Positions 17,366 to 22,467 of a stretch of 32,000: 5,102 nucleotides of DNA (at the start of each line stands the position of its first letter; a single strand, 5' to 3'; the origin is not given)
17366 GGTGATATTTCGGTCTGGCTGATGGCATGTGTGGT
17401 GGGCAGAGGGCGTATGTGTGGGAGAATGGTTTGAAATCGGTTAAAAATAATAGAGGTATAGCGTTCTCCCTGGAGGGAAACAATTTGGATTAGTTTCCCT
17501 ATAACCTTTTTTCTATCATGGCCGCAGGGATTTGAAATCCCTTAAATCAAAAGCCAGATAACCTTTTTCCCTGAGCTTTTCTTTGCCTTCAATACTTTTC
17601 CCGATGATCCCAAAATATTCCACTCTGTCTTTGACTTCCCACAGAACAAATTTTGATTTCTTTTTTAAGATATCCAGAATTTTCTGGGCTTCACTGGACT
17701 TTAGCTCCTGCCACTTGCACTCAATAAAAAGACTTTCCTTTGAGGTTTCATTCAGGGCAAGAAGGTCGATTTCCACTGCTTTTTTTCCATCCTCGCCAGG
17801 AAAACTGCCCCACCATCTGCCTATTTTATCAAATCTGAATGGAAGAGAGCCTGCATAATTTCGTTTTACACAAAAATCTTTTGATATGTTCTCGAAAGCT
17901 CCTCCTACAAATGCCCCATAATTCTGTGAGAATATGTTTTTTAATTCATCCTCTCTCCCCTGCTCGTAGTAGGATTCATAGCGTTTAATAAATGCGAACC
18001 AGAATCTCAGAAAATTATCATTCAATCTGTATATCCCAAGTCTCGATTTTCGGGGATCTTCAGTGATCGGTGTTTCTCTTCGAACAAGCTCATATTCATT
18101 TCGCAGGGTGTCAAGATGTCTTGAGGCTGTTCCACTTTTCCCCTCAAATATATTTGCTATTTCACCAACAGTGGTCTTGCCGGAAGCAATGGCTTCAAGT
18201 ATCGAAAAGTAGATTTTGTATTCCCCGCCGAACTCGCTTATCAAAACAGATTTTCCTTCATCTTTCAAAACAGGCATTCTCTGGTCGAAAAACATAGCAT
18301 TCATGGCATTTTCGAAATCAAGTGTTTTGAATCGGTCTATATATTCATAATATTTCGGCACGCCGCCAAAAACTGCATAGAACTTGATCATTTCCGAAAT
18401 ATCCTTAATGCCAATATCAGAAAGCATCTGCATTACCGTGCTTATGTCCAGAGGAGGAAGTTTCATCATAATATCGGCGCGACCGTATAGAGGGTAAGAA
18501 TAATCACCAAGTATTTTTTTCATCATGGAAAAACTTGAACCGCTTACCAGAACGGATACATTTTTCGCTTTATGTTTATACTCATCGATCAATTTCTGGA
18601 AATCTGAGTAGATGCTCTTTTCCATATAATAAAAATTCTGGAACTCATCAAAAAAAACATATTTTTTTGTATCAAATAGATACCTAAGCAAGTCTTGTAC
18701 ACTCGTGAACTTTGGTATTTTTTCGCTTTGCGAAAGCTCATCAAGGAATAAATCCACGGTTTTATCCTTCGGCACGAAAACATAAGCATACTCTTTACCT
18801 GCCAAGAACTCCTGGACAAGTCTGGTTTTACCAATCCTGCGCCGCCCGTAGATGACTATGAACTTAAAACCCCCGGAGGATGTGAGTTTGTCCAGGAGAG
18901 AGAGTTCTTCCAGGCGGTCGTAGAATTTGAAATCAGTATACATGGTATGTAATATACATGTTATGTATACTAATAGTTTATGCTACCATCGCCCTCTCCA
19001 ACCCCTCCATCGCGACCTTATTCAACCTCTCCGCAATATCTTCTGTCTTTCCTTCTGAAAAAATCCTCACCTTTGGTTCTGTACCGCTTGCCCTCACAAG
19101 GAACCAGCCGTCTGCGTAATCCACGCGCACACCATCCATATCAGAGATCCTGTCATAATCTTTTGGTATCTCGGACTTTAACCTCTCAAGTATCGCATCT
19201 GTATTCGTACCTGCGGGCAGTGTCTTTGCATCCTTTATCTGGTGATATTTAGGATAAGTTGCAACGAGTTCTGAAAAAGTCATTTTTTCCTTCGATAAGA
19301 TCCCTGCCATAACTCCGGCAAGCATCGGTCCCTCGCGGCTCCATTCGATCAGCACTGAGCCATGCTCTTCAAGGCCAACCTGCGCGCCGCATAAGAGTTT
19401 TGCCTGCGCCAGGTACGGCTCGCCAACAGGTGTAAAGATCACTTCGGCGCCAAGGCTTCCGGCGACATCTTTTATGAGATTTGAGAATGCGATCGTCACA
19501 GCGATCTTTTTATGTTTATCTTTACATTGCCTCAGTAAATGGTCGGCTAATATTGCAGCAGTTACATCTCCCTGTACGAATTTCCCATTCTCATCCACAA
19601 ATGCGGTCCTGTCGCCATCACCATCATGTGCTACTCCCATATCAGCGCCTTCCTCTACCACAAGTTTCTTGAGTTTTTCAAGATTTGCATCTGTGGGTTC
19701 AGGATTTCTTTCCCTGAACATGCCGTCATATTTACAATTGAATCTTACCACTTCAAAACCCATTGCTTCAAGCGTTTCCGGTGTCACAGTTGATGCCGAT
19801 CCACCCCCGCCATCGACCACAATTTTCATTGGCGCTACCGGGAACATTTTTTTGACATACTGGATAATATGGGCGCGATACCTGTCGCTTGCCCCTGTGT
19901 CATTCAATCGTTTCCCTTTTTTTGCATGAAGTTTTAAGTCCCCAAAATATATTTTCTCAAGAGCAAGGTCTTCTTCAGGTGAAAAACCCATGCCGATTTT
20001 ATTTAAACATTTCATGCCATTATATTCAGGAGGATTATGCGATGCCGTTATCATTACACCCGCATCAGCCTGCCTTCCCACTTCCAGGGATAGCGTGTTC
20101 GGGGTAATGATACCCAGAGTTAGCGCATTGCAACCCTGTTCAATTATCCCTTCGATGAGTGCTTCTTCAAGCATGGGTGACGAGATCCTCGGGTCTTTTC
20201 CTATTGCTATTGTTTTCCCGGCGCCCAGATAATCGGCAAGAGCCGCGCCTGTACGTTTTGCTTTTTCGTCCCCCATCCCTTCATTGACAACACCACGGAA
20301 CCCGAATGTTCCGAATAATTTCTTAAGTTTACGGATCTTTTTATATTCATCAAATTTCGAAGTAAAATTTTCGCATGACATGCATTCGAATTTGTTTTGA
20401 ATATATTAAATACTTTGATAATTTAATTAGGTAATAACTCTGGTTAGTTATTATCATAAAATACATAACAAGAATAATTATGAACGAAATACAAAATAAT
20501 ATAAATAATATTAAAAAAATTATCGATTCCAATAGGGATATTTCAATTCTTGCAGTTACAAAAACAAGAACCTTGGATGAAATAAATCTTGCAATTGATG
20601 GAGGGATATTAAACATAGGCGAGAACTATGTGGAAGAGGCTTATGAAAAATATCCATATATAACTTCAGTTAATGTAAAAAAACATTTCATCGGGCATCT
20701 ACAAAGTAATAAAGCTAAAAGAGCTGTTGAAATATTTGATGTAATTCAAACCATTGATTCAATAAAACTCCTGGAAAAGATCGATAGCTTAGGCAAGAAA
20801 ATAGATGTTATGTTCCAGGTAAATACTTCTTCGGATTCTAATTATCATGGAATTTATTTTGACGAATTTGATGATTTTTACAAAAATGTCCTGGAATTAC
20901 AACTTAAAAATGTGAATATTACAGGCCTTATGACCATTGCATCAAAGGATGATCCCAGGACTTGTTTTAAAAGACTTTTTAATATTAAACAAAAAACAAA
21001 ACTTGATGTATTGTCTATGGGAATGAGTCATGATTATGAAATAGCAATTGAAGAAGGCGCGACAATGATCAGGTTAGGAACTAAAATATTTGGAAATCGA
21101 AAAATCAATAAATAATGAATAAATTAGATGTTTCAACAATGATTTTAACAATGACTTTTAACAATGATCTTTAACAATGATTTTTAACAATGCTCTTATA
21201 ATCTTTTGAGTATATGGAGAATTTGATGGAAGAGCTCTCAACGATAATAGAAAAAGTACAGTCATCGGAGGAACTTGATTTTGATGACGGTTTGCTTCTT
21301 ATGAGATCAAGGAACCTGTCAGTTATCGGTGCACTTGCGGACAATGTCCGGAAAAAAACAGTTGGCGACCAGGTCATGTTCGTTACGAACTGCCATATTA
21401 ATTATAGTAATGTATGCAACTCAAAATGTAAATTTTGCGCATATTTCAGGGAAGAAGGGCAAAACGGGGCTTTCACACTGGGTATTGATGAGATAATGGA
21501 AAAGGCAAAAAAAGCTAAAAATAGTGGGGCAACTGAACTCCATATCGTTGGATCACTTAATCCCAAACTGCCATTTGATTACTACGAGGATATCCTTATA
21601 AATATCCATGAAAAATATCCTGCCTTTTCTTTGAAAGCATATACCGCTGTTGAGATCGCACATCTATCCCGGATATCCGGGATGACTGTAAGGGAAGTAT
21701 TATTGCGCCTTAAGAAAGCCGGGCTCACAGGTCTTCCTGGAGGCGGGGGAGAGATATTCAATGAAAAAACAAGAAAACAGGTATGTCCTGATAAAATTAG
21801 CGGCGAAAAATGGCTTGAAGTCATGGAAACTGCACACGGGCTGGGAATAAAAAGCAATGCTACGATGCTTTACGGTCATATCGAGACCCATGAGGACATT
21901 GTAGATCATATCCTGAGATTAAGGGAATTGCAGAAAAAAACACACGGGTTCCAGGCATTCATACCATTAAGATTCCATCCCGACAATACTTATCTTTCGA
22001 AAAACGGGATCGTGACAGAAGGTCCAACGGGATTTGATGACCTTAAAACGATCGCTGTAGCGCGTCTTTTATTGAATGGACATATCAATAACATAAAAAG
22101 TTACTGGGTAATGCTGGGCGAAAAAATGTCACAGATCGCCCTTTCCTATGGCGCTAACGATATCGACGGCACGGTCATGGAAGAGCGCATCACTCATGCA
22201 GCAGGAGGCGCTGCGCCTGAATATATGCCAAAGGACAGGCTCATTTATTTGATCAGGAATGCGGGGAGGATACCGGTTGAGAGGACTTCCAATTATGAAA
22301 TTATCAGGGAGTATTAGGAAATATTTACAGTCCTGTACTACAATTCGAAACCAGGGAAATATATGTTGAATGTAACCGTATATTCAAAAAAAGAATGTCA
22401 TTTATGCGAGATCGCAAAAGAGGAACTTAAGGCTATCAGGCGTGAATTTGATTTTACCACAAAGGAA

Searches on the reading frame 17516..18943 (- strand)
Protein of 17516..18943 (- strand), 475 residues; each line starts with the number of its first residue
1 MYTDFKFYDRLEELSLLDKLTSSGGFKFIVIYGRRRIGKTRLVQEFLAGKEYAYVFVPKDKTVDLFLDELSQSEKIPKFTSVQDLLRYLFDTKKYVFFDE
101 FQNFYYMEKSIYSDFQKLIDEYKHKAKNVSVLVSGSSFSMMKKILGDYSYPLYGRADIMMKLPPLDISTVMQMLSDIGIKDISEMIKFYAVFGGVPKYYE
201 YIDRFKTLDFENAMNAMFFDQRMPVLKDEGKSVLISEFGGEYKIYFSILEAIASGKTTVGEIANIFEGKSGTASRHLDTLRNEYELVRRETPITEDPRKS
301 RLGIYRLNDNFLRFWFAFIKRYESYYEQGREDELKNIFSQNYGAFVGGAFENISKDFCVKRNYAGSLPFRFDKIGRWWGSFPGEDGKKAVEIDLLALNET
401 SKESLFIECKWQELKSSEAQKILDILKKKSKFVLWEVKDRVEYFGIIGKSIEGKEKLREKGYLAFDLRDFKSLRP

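Call 9: search_protein_families(library=pfam, proteins=[window:17516-18943:-], max_evalue=0.01)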
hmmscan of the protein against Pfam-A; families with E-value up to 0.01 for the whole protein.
window:17516-18943:- (475 aa): 8 families
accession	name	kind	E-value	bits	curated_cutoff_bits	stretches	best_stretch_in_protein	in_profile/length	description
PF03008.20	DUF234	-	1.3e-27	96.6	22.5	1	315-422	1-100/100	Archaea bacterial proteins of unknown function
PF01637.24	ATPase_2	-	1.2e-17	64.9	33.2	1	7-199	1-222/225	ATPase domain predominantly from Archaea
PF13173.12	AAA_14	-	2.4e-12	47.4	27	1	27-167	3-125/129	AAA domain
PF01022.26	HTH_5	-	2.8e-05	24.3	22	1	248-282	7-41/47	Bacterial regulatory protein, arsR family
PF12840.13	HTH_20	-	0.00051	20.4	27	1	247-287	8-48/51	Helix-turn-helix domain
PF13401.12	AAA_22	-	0.00084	20.1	27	1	27-136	6-123/130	AAA domain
PF20472.4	PDDEXK_11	-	0.0015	18.7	23.7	1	388-423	47-82/145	PD-(D/E)XK nuclease superfamily domain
PF13191.12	AAA_16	-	0.0021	19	32.6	1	9-65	4-63/167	AAA ATPase domain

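Call 83: search_protein_families(library=padloc, proteins=[window:17516-18943:-], max_evalue=0.01)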
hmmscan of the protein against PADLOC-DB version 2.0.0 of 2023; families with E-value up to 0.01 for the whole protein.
window:17516-18943:- (475 aa): 13 families
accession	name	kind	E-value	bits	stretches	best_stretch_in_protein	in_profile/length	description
PDLC04985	PDC-S27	-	1.9e-57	193.3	1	4-472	3-481/484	-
PDLC04984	PDC-S27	-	2.8e-40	136.6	1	9-434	6-435/474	-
PDLC04789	PDC-S01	-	4.3e-13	47.1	1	26-200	17-166/375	-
PDLC04787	PDC-S01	-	2.1e-11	41.4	1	28-203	29-191/412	-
PDLC04791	PDC-S01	-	9.4e-06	22.5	1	12-147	6-131/395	-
PDLC04786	PDC-S01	-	1.5e-05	22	1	27-152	21-137/439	-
PDLC04788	PDC-S01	-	0.0004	17.4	1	21-104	14-96/448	-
PDLC01438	Csa3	-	0.00051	18.2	1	247-318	152-209/305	"CAS-I,CAS-II,CAS-III,CAS-IV,CAS-V,CAS-VI; associated_signaling"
PDLC04792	PDC-S01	-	0.00076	16.2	1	23-105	16-99/452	-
PDLC01268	CasR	-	0.0016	16.5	0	247-283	128-164/179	"CAS-I,CAS-II,CAS-III,CAS-IV,CAS-V,CAS-VI; associated_signaling"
PDLC01434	CasR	-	0.004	15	0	246-283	131-168/191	"CAS-I,CAS-II,CAS-III,CAS-IV,CAS-V,CAS-VI; associated_signaling"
PDLC01849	CARF3--CARF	-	0.0051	14.5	0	247-295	142-190/197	-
PDLC01879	CARF3--CARF_TM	-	0.0082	13.8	0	245-309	158-211/222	-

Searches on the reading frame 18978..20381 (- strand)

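Call 10: search_protein_families(library=pfam, proteins=[window:18978-20381:-], max_evalue=0.01)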
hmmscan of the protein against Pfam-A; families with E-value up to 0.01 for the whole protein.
window:18978-20381:- (467 aa): 4 families
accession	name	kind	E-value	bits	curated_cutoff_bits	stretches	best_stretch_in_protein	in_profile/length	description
PF02878.22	PGM_PMM_I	-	6.5e-34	117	22.5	1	21-146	2-132/138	Phosphoglucomutase/phosphomannomutase, alpha/beta/alpha domain I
PF02879.22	PGM_PMM_II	-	5e-26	91.7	29.3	1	167-266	2-103/103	Phosphoglucomutase/phosphomannomutase, alpha/beta/alpha domain II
PF02880.22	PGM_PMM_III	-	5e-12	46.4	20.7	1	271-379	2-115/115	Phosphoglucomutase/phosphomannomutase, alpha/beta/alpha domain III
PF00408.26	PGM_PMM_IV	-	7.9e-12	45.5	23.1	1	414-454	22-62/68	Phosphoglucomutase/phosphomannomutase, C-terminal domain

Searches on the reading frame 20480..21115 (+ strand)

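Call 10: search_protein_families(library=pfam, proteins=[window:20480-21115:+], max_evalue=0.01)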
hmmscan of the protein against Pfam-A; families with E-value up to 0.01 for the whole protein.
window:20480-21115:+ (211 aa): 2 families
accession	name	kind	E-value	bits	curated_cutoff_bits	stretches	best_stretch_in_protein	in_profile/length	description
PF01168.26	Ala_racemase_N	-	3e-15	56.9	24.1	1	2-206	4-218/220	Alanine racemase, N-terminal domain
PF08478.15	POTRA_1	-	0.00069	20.3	23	1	33-74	21-62/69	POTRA domain, FtsQ-type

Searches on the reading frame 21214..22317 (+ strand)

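Call 10: search_protein_families(library=pfam, proteins=[window:21214-22317:+], max_evalue=0.01)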
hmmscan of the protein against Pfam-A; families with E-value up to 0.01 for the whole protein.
window:21214-22317:+ (367 aa): 2 families
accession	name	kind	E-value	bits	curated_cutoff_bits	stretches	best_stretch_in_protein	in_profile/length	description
PF04055.27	Radical_SAM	-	1.6e-20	74.4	29.5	1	62-234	1-164/166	Radical SAM superfamily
PF19288.4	CofH_C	-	7.2e-19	68.3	27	1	244-363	2-118/125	CofH/MqnC C-terminal region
